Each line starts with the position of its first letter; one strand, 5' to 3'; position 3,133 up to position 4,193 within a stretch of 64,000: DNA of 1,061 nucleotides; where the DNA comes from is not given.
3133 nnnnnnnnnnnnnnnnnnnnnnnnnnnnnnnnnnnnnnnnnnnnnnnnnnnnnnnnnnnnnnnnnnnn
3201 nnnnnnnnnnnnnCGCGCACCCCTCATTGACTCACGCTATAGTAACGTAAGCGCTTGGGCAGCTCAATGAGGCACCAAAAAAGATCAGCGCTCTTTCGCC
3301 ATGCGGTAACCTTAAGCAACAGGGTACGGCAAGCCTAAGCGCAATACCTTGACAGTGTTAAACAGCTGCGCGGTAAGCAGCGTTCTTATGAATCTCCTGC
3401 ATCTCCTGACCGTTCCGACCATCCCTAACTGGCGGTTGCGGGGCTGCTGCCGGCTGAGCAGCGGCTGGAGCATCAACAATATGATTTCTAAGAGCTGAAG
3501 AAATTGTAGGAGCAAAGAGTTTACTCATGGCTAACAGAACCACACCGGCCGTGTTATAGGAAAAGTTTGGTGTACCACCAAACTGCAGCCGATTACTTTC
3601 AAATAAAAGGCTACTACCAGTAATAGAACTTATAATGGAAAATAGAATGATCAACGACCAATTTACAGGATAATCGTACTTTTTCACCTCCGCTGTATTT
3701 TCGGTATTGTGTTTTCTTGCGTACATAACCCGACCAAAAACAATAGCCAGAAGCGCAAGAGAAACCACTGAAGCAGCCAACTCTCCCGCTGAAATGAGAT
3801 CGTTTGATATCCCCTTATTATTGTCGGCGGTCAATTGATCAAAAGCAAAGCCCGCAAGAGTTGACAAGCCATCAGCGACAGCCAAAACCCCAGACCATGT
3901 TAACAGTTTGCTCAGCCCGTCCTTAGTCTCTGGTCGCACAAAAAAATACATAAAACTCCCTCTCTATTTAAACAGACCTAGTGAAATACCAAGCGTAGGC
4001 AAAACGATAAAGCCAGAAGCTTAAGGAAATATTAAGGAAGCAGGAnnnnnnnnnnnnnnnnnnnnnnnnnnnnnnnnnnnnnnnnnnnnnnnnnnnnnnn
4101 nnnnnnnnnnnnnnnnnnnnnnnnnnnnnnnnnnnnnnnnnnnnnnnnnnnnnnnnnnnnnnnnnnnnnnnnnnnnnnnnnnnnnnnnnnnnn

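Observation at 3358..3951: Foreign membrane-protein gene wedged between ftsW and murG in the dcw cluster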

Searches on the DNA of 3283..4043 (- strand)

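Call 58: search_dna_similar(query=window:3283-4043:-, collection=plasmids, mode=distant, max_evalue=0.01)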
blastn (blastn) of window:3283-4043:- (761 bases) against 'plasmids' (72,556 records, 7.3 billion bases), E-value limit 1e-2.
No match.

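Call 59: search_dna_similar(query=window:3283-4043:-, collection=phages, mode=distant, max_evalue=0.01)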
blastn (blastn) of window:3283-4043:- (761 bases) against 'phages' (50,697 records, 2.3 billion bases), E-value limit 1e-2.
No match.

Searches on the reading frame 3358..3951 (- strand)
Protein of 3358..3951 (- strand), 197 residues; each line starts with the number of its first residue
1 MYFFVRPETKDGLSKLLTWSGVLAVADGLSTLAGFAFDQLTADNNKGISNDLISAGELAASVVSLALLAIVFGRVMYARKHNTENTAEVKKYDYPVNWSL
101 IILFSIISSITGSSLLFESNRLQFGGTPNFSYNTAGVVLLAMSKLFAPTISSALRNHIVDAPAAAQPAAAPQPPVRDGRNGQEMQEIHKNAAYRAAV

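Call 4: search_protein_families(library=pfam, proteins=[window:3358-3951:-], max_evalue=1)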
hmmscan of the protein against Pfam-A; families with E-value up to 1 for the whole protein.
window:3358-3951:- (197 aa): 2 families
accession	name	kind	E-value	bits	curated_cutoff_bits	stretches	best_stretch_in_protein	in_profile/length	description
PF10027.14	DUF2269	-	0.039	14.4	28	1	58-118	9-69/150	Predicted integral membrane protein (DUF2269)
PF11286.13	DUF3087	-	0.37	10.7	23.4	1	99-143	21-62/165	Protein of unknown function (DUF3087)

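Call 6: find_homologous_proteins(query=window:3358-3951:-, max_evalue=0.01)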
Query window:3358-3951:- (197 aa): 1 proteins with E <= 0.01 among 3220 candidates.
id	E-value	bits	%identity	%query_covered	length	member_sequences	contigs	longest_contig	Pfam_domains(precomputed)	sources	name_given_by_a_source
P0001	2.3e-122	424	100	100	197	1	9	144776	-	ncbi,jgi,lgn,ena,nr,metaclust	ncbi:MAG: hypothetical protein COV52_07150 [Gammaproteobacteria bacterium CG11_big_fil_rev_8_21_14_0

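Call 8: find_encoding_contigs(protein=P0001, flank=6000, max_places=10)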
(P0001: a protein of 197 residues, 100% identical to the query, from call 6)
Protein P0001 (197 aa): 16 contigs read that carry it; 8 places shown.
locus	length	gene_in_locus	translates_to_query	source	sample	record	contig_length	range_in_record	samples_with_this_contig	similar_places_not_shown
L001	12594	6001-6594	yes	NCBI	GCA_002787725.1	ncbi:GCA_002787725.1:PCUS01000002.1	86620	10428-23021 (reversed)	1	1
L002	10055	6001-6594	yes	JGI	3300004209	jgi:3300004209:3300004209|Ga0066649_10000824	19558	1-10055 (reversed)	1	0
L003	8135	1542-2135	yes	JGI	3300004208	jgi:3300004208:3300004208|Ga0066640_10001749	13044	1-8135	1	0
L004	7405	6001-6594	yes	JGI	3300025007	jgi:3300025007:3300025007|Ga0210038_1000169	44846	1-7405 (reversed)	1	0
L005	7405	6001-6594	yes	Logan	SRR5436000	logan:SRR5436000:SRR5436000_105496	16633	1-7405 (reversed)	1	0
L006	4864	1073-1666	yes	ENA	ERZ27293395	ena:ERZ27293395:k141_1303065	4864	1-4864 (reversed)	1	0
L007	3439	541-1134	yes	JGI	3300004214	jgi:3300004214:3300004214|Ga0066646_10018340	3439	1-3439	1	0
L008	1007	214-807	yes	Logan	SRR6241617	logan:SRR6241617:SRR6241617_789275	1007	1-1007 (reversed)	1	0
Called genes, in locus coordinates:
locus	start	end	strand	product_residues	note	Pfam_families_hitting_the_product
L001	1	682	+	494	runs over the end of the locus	PF03023:MurJ, PF13440:Polysacc_synt_3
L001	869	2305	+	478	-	PF08245:Mur_ligase_M, PF02875:Mur_ligase_C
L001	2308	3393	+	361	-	PF00953:Glycos_transf_4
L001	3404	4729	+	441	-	PF21799:MurD-like_N, PF08245:Mur_ligase_M, PF02875:Mur_ligase_C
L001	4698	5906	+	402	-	PF01098:FTSW_RODA_SPOVE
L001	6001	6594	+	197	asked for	-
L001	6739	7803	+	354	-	PF03033:Glyco_transf_28, PF13439:Glyco_transf_4, PF13579:Glyco_trans_4_4, PF04101:Glyco_tran_28_C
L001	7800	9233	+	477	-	PF01225:Mur_ligase, PF08245:Mur_ligase_M, PF02875:Mur_ligase_C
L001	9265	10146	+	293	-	PF01820:Dala_Dala_lig_N, PF02655:ATP-grasp_3 (weak), PF07478:Dala_Dala_lig_C, PF13535:ATP-grasp_4 (weak)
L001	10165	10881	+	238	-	PF08478:POTRA_1, PF03799:FtsQ_DivIB_C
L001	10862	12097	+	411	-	PF14450:FtsA, PF02491:SHS2_FTSA, PF06277:EutA, PF06723:MreB_Mbl, PF14450:FtsA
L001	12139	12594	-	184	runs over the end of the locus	PF02632:BioY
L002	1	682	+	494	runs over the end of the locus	PF03023:MurJ, PF13440:Polysacc_synt_3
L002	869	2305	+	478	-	PF08245:Mur_ligase_M, PF02875:Mur_ligase_C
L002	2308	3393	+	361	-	PF00953:Glycos_transf_4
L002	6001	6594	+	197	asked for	-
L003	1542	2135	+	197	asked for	-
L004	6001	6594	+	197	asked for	-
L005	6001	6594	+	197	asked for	-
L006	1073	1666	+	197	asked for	-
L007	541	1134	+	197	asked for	-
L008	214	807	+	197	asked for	-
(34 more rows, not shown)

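Call 19: search_protein_representatives(protein=window:3358-3951:-)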
Query: 197 residues. Proteins with E-value up to 0.001 (for the whole library): 1; up to 1e-10: 1; up to 1e-30: 1. The best 1 are listed.
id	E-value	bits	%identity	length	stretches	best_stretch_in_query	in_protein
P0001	7.5e-123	423.5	100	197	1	1-197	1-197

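Call 33: search_protein_families(library=ncbifam, proteins=[window:3358-3951:-], max_evalue=1)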
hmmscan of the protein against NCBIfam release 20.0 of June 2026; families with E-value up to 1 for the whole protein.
window:3358-3951:- (197 aa): 1 family
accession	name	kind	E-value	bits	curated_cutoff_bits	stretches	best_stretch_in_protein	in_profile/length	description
TIGR02805.1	exbB2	equivalog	0.07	13.3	135.35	1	61-109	16-64/138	TonB-system energizer ExbB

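Call 34: search_protein_families(library=phrogs, proteins=[window:3358-3951:-], max_evalue=1)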
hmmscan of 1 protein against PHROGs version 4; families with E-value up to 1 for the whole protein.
window:3358-3951:- (197 aa): 0 families

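Call 35: search_protein_families(library=padloc, proteins=[window:3358-3951:-], max_evalue=1)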
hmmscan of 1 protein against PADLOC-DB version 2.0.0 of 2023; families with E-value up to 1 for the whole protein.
window:3358-3951:- (197 aa): 0 families

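Call 36: predict_structure(protein=window:3358-3951:-)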
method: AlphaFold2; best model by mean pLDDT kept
length: 197 residues; sequences in the alignment: 1
mean_pLDDT: 47.5   pTM: 0.31
mean pLDDT of the five models: 47.5, 47.2, 46.7, 45.4, 44.1
residues with pLDDT >= 90: 0; 70-90: 0; 50-70: 80; < 50: 117
segments of 3 or more residues with pLDDT < 50: 1-10, 12-16, 85-99, 101-158, 160-175, 192-197
pLDDT, mean of each block of 10 residues (from residue 1): 38 50 58 59 57 54 61 53 46 42 43 36 38 41 45 45 42 47 53 41
secondary structure, 60 per line:
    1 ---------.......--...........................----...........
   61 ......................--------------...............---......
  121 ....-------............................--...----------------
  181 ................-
elements in order: H10-16 H19-45 H50-82 H97-111 H115-124 H132-159 H181-196

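Call 44: list_cluster_members(proteins=[P0001, P0002])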
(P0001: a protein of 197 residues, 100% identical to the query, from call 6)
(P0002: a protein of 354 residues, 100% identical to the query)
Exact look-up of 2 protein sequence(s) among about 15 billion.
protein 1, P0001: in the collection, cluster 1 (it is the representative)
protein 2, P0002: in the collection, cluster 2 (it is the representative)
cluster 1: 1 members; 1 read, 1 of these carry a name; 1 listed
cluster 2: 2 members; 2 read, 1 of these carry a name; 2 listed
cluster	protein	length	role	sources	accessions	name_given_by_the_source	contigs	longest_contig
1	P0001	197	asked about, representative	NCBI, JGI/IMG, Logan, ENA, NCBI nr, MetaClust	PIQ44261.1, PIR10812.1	MAG: hypothetical protein COV52_07150 [Gammaproteobacteria bacterium ... | MAG: hypothetical protein COW05_00165 [Gammaproteobacteria bacterium ... | \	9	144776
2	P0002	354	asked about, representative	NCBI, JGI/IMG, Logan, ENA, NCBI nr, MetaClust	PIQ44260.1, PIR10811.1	MAG: undecaprenyldiphospho-muramoylpentapeptide beta-N-acetylglucosaminyltransferase ... | \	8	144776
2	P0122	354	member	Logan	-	-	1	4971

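Call 45: find_encoding_contigs(protein=P0122, flank=6000, max_places=5)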
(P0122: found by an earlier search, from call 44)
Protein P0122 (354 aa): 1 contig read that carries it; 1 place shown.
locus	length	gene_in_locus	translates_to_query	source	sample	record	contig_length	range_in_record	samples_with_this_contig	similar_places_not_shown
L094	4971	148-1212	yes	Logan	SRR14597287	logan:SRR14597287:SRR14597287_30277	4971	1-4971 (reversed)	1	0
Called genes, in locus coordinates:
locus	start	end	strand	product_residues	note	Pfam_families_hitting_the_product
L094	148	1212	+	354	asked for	PF03033:Glyco_transf_28, PF13439:Glyco_transf_4, PF13579:Glyco_trans_4_4, PF04101:Glyco_tran_28_C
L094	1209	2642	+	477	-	PF01225:Mur_ligase, PF08245:Mur_ligase_M, PF02875:Mur_ligase_C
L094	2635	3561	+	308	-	PF01820:Dala_Dala_lig_N, PF02655:ATP-grasp_3 (weak), PF07478:Dala_Dala_lig_C, PF13535:ATP-grasp_4 (weak)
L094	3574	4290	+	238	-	PF08478:POTRA_1, PF03799:FtsQ_DivIB_C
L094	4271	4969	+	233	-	?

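Call 47: list_cluster_members(proteins=[L001:4698-5903:+, L001:3404-4726:+])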
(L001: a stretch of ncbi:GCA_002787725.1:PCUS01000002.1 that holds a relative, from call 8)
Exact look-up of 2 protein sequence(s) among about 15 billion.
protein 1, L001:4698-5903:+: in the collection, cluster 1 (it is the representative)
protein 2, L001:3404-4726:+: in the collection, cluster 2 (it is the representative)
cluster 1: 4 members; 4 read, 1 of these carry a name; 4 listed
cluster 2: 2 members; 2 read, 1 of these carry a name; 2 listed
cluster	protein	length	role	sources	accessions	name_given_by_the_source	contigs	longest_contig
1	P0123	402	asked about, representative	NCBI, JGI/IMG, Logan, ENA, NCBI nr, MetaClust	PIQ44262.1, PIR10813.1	MAG: putative lipid II flippase FtsW [Gammaproteobacteria bacterium ... | \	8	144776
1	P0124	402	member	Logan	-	-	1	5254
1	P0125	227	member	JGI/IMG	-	-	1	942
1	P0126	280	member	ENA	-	-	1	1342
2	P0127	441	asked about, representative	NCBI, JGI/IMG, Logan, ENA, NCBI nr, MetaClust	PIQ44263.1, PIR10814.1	MAG: UDP-N-acetylmuramoyl-L-alanine--D-glutamate ligase [Gammaproteobacteria bacterium ... | \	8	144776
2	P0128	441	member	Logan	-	-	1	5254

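Call 48: find_encoding_contigs(protein=P0124, flank=6000, max_places=5)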
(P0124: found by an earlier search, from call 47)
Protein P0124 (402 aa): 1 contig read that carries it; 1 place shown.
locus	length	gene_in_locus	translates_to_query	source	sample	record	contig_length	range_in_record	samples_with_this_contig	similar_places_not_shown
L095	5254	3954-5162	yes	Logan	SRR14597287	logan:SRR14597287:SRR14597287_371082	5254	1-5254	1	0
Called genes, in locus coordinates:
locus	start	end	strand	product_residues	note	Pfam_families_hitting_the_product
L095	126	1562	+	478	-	PF08245:Mur_ligase_M, PF02875:Mur_ligase_C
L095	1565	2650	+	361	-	PF00953:Glycos_transf_4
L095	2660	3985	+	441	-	PF21799:MurD-like_N, PF08245:Mur_ligase_M, PF02875:Mur_ligase_C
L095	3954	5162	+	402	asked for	PF01098:FTSW_RODA_SPOVE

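Call 55: find_related_loci(query=window:3358-3951:-, collection=viral_contigs, flank=5000)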
Query window:3358-3951:- (197 aa) in viral_contigs; peptide patterns used: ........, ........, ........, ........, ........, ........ (x = any residue, [..] = any of these).
26 stretches matched a pattern, but none encodes a relative of the query by tblastn (E <= 1e-3).

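Call 56: find_related_loci(query=window:3358-3951:-, collection=metagenome_contigs, flank=5000)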
Query window:3358-3951:- (197 aa) in metagenome_contigs; peptide patterns used: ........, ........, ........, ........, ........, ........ (x = any residue, [..] = any of these).
144 stretches matched a pattern, but none encodes a relative of the query by tblastn (E <= 1e-3).

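Call 60: search_dna_similar(query=window:3358-3951:-, collection=plasmids, mode=protein, max_evalue=0.1)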
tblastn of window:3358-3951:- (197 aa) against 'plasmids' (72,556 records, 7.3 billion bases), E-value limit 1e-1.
No match.

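Call 65: search_solved_structures(query=window:3358-3951:-, max_evalue=10)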
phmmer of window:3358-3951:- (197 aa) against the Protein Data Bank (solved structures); distinct sequences matched with E-value up to 10: 0.

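Call 78: find_encoding_contigs(protein=P0125, flank=3000, max_places=4)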
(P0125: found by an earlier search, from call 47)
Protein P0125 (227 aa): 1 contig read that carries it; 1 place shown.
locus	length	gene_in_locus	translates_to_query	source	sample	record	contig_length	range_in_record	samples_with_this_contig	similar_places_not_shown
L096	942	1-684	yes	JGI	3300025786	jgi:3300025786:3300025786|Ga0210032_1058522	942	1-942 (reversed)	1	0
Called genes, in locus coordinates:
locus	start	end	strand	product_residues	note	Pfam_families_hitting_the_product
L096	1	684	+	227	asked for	PF01098:FTSW_RODA_SPOVE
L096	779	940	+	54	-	?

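Call 79: find_encoding_contigs(protein=P0126, flank=3000, max_places=4)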
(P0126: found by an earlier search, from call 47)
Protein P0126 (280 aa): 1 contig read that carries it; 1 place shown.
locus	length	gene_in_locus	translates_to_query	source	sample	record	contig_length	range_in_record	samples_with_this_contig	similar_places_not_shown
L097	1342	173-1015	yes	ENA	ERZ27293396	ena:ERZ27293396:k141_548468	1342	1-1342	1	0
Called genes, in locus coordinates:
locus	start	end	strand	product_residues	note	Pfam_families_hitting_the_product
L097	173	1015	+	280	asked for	PF01098:FTSW_RODA_SPOVE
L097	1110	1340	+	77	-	?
